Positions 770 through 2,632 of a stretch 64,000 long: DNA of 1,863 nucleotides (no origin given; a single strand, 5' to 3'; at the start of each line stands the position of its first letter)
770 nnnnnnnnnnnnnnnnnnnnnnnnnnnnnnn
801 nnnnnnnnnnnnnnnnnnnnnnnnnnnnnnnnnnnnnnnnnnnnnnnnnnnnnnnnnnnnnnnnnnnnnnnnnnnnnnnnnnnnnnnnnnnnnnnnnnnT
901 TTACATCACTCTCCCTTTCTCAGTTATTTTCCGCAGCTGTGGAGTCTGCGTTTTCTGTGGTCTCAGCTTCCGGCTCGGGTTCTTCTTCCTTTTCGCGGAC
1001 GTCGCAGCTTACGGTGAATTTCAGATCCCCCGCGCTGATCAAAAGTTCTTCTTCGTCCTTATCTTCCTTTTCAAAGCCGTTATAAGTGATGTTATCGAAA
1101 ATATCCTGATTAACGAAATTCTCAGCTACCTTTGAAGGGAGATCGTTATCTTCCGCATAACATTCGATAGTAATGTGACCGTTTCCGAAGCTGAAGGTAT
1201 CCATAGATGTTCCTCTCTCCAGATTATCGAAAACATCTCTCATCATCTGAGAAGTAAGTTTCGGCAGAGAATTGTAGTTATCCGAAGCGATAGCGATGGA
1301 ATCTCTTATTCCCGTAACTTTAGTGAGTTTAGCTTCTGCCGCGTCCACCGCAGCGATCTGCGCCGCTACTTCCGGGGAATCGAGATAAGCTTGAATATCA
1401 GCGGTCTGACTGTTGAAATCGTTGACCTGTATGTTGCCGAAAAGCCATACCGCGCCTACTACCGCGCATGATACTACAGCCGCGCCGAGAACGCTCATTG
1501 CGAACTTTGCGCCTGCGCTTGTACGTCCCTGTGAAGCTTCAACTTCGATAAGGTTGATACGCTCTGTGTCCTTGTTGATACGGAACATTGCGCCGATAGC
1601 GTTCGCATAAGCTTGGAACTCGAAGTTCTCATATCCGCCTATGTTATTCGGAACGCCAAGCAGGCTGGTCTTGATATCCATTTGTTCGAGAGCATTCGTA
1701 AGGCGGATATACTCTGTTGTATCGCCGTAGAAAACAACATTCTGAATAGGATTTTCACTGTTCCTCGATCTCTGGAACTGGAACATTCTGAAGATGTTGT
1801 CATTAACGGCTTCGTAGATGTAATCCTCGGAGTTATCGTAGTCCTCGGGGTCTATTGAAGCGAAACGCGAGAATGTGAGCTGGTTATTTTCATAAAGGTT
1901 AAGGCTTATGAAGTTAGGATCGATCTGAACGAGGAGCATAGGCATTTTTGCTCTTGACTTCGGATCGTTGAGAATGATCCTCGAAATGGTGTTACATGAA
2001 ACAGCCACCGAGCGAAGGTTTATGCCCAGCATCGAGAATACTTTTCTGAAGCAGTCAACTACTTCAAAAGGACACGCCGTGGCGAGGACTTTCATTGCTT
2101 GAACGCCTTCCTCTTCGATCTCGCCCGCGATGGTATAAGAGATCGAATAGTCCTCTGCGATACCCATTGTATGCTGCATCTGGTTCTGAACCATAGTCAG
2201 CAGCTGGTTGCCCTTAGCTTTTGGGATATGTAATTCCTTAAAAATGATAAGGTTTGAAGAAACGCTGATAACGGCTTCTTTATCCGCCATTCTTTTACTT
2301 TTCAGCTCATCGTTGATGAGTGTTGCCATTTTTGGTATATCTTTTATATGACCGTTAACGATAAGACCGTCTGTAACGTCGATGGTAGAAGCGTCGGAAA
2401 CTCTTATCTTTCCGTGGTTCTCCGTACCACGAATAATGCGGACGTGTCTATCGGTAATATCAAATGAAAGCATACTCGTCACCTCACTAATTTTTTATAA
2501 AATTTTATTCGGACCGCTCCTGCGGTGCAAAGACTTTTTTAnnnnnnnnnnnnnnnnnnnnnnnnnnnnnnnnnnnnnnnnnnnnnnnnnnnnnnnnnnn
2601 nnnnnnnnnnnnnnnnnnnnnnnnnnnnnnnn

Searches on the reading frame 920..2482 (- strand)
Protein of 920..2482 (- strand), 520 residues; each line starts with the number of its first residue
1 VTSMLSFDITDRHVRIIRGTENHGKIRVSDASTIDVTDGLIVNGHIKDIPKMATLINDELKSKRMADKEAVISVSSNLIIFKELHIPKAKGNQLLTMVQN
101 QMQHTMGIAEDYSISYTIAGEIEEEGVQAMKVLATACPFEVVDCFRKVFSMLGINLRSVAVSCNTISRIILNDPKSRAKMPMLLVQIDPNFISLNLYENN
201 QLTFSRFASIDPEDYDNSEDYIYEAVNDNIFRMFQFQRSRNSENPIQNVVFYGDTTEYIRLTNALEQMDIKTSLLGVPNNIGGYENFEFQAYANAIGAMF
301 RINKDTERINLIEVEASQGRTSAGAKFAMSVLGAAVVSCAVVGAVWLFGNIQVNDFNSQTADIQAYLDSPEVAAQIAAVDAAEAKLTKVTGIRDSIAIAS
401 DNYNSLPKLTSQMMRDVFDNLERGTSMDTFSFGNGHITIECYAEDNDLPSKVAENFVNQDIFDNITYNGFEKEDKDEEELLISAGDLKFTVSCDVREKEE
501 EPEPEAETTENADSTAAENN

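Call 35: search_protein_families(library=pfam, proteins=[window:920-2482:-], max_evalue=0.00001)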
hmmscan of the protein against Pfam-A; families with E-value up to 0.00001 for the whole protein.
window:920-2482:- (520 aa): 1 family
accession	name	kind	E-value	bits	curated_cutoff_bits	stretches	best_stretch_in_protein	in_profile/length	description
PF11104.14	PilM_2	-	7.3e-11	42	27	1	8-206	3-206/340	Type IV pilus assembly protein PilM;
